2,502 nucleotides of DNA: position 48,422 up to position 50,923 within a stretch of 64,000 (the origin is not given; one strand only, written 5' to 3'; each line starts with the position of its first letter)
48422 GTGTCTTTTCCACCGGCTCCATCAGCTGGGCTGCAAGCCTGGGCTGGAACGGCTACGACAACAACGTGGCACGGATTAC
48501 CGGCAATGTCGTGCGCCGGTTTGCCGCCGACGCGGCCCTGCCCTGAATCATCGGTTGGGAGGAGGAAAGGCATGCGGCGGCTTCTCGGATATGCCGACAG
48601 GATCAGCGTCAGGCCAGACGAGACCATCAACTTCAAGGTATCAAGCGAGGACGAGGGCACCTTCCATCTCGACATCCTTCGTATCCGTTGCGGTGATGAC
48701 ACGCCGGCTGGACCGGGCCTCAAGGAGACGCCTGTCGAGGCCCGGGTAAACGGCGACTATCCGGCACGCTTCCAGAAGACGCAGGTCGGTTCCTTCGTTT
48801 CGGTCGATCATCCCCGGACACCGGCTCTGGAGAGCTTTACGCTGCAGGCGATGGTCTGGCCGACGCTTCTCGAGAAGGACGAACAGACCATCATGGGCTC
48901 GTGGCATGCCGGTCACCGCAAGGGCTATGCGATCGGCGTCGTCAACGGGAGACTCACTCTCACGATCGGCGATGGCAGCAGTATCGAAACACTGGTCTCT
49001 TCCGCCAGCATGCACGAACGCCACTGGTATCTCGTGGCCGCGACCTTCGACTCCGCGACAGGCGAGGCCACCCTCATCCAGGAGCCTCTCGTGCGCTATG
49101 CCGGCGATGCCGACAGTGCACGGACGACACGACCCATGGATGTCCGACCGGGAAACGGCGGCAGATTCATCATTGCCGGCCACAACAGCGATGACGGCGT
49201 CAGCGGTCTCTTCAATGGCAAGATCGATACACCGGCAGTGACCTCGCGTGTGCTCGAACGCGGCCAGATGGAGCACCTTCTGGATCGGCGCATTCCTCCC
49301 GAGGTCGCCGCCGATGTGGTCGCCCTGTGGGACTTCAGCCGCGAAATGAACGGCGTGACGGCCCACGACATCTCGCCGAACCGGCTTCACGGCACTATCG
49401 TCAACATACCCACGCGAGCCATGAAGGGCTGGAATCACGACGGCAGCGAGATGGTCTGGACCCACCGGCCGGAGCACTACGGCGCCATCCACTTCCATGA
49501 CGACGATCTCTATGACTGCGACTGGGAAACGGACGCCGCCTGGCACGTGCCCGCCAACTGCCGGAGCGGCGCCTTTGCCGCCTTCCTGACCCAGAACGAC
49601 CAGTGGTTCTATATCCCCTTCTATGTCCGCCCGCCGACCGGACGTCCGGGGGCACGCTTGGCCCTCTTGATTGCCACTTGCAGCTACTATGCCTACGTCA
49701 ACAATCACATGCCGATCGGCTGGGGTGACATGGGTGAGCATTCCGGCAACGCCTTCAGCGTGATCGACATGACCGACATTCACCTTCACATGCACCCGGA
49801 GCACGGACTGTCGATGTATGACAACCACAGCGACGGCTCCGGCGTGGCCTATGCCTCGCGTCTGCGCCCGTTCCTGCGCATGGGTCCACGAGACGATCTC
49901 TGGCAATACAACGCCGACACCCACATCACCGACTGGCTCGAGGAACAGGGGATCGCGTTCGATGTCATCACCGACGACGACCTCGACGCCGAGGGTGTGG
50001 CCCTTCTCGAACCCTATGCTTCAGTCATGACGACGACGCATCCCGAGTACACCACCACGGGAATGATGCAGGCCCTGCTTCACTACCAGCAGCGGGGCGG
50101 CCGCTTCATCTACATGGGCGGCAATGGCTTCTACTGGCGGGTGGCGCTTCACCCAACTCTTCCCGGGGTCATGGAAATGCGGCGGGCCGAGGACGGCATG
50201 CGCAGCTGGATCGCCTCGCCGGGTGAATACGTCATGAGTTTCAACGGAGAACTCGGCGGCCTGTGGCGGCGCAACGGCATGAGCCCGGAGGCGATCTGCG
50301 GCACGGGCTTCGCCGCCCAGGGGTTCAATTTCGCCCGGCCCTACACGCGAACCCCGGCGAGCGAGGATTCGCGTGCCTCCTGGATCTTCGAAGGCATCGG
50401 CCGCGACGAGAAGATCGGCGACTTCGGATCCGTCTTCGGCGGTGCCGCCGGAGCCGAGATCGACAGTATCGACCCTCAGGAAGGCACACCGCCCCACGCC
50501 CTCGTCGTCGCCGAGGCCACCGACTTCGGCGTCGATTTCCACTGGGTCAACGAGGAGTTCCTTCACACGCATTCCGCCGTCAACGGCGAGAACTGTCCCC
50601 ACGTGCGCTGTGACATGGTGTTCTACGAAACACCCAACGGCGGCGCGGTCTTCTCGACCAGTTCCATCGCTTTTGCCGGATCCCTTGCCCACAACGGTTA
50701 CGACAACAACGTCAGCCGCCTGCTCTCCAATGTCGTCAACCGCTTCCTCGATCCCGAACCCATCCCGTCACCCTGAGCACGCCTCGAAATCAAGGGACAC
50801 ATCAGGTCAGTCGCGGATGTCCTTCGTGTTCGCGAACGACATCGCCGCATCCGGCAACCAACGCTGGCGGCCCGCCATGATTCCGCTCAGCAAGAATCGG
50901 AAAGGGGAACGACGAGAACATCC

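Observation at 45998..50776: Small+large N,N-dimethylformamidase-like pair followed by a second, partner-less large-subunit paralog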

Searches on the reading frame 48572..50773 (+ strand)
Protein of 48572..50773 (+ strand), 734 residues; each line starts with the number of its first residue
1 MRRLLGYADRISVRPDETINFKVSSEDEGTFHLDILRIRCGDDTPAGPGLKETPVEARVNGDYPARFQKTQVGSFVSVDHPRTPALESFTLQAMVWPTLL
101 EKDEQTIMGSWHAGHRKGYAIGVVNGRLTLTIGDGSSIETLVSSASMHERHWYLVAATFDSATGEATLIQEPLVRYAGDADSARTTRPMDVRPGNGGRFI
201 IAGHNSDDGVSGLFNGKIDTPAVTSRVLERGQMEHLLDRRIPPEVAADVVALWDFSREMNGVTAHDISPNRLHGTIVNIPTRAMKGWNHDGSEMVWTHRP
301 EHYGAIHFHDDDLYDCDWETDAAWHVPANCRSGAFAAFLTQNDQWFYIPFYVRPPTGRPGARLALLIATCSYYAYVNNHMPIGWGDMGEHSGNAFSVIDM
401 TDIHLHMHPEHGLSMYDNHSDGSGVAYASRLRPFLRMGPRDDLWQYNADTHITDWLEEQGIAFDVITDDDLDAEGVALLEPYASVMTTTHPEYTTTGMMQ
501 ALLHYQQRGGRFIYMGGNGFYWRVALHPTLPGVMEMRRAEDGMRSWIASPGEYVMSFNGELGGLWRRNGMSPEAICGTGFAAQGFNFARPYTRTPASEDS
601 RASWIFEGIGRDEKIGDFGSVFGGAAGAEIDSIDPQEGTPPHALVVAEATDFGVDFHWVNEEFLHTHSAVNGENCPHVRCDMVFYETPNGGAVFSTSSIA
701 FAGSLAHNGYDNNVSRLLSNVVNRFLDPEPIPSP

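Call 7: search_protein_families(library=pfam, proteins=[window:48572-50773:+], max_evalue=0.01)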
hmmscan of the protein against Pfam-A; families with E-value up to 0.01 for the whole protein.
window:48572-50773:+ (734 aa): 2 families
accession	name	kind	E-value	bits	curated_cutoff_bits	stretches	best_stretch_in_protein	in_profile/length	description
PF20254.3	DMFA2_C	-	4.6e-85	286.7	27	1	282-712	2-374/374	N,N-dimethylformamidase beta subunit-like, C-terminal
PF13385.13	Laminin_G_3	-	1.7e-08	35.1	27.6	1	76-230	7-147/151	Concanavalin A-like lectin/glucanases superfamily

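Call 8: search_protein_families(library=ncbifam, proteins=[window:48572-50773:+], max_evalue=0.01)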
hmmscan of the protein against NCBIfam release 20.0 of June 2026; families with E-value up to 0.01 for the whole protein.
window:48572-50773:+ (734 aa): 0 families

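Call 11: search_solved_structures(query=window:48572-50773:+, max_evalue=0.01, show_alignments=1)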
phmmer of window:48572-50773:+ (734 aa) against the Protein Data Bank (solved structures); distinct sequences matched with E-value up to 0.01: 5.
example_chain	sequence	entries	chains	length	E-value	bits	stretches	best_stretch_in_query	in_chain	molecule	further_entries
6lvb_A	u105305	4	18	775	4.4e-150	504.5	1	4-732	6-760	N,N-dimethylformamidase large subunit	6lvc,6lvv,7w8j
6lve_A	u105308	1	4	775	3e-149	501.7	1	4-732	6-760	N,N-dimethylformamidase large subunit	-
6lvd_A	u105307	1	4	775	7.6e-149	500.4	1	4-732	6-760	N,N-dimethylformamidase large subunit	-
8huy_A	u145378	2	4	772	4.1e-143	481.5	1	4-726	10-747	Chains: A,B | N-acetyl-(R)-beta-phenylalanine acylase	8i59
8i5a_A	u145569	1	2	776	4.1e-143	481.5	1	4-726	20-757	N-acetyl-(R)-beta-phenylalanine acylase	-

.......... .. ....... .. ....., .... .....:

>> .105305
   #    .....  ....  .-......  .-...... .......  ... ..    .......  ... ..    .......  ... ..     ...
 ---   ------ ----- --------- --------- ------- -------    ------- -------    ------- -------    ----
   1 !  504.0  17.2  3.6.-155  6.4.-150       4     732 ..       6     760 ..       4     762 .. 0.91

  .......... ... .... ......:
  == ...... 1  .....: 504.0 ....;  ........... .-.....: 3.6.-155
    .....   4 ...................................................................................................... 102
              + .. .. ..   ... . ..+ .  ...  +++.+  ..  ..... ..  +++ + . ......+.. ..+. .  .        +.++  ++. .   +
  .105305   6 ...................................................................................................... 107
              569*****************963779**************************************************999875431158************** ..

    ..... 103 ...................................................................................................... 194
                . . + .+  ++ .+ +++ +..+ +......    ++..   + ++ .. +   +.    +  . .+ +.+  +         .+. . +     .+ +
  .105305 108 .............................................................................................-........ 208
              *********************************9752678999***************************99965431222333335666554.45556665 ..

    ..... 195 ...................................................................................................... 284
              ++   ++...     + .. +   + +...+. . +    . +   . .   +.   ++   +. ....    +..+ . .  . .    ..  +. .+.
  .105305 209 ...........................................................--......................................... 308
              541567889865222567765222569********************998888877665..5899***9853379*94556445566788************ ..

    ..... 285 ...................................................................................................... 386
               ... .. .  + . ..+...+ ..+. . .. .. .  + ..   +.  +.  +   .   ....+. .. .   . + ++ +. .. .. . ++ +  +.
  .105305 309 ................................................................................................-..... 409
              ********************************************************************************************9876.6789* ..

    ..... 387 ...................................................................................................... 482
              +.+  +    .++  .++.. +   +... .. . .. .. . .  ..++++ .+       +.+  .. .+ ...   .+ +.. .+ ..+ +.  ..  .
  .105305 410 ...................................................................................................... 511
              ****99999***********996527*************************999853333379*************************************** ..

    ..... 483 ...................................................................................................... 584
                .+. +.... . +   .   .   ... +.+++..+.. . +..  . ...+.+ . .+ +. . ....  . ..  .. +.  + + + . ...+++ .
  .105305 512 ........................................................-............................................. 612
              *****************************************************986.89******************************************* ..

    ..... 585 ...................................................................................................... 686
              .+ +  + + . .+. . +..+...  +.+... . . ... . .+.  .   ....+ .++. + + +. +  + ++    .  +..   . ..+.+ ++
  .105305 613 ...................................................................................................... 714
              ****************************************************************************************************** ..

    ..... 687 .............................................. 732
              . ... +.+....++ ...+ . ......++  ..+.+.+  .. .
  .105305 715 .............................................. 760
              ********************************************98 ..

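Call 35: search_solved_structures(query=window:48572-50773:+, max_evalue=1e-100, show_alignments=4)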
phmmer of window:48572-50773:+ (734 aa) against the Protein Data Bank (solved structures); distinct sequences matched with E-value up to 1e-100: 5.
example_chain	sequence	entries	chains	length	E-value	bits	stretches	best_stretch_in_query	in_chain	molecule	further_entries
6lvb_A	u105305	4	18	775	4.4e-150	504.5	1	4-732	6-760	N,N-dimethylformamidase large subunit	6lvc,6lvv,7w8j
6lve_A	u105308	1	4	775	3e-149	501.7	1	4-732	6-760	N,N-dimethylformamidase large subunit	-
6lvd_A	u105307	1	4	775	7.6e-149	500.4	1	4-732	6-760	N,N-dimethylformamidase large subunit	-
8huy_A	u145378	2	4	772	4.1e-143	481.5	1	4-726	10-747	Chains: A,B | N-acetyl-(R)-beta-phenylalanine acylase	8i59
8i5a_A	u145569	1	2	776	4.1e-143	481.5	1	4-726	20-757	N-acetyl-(R)-beta-phenylalanine acylase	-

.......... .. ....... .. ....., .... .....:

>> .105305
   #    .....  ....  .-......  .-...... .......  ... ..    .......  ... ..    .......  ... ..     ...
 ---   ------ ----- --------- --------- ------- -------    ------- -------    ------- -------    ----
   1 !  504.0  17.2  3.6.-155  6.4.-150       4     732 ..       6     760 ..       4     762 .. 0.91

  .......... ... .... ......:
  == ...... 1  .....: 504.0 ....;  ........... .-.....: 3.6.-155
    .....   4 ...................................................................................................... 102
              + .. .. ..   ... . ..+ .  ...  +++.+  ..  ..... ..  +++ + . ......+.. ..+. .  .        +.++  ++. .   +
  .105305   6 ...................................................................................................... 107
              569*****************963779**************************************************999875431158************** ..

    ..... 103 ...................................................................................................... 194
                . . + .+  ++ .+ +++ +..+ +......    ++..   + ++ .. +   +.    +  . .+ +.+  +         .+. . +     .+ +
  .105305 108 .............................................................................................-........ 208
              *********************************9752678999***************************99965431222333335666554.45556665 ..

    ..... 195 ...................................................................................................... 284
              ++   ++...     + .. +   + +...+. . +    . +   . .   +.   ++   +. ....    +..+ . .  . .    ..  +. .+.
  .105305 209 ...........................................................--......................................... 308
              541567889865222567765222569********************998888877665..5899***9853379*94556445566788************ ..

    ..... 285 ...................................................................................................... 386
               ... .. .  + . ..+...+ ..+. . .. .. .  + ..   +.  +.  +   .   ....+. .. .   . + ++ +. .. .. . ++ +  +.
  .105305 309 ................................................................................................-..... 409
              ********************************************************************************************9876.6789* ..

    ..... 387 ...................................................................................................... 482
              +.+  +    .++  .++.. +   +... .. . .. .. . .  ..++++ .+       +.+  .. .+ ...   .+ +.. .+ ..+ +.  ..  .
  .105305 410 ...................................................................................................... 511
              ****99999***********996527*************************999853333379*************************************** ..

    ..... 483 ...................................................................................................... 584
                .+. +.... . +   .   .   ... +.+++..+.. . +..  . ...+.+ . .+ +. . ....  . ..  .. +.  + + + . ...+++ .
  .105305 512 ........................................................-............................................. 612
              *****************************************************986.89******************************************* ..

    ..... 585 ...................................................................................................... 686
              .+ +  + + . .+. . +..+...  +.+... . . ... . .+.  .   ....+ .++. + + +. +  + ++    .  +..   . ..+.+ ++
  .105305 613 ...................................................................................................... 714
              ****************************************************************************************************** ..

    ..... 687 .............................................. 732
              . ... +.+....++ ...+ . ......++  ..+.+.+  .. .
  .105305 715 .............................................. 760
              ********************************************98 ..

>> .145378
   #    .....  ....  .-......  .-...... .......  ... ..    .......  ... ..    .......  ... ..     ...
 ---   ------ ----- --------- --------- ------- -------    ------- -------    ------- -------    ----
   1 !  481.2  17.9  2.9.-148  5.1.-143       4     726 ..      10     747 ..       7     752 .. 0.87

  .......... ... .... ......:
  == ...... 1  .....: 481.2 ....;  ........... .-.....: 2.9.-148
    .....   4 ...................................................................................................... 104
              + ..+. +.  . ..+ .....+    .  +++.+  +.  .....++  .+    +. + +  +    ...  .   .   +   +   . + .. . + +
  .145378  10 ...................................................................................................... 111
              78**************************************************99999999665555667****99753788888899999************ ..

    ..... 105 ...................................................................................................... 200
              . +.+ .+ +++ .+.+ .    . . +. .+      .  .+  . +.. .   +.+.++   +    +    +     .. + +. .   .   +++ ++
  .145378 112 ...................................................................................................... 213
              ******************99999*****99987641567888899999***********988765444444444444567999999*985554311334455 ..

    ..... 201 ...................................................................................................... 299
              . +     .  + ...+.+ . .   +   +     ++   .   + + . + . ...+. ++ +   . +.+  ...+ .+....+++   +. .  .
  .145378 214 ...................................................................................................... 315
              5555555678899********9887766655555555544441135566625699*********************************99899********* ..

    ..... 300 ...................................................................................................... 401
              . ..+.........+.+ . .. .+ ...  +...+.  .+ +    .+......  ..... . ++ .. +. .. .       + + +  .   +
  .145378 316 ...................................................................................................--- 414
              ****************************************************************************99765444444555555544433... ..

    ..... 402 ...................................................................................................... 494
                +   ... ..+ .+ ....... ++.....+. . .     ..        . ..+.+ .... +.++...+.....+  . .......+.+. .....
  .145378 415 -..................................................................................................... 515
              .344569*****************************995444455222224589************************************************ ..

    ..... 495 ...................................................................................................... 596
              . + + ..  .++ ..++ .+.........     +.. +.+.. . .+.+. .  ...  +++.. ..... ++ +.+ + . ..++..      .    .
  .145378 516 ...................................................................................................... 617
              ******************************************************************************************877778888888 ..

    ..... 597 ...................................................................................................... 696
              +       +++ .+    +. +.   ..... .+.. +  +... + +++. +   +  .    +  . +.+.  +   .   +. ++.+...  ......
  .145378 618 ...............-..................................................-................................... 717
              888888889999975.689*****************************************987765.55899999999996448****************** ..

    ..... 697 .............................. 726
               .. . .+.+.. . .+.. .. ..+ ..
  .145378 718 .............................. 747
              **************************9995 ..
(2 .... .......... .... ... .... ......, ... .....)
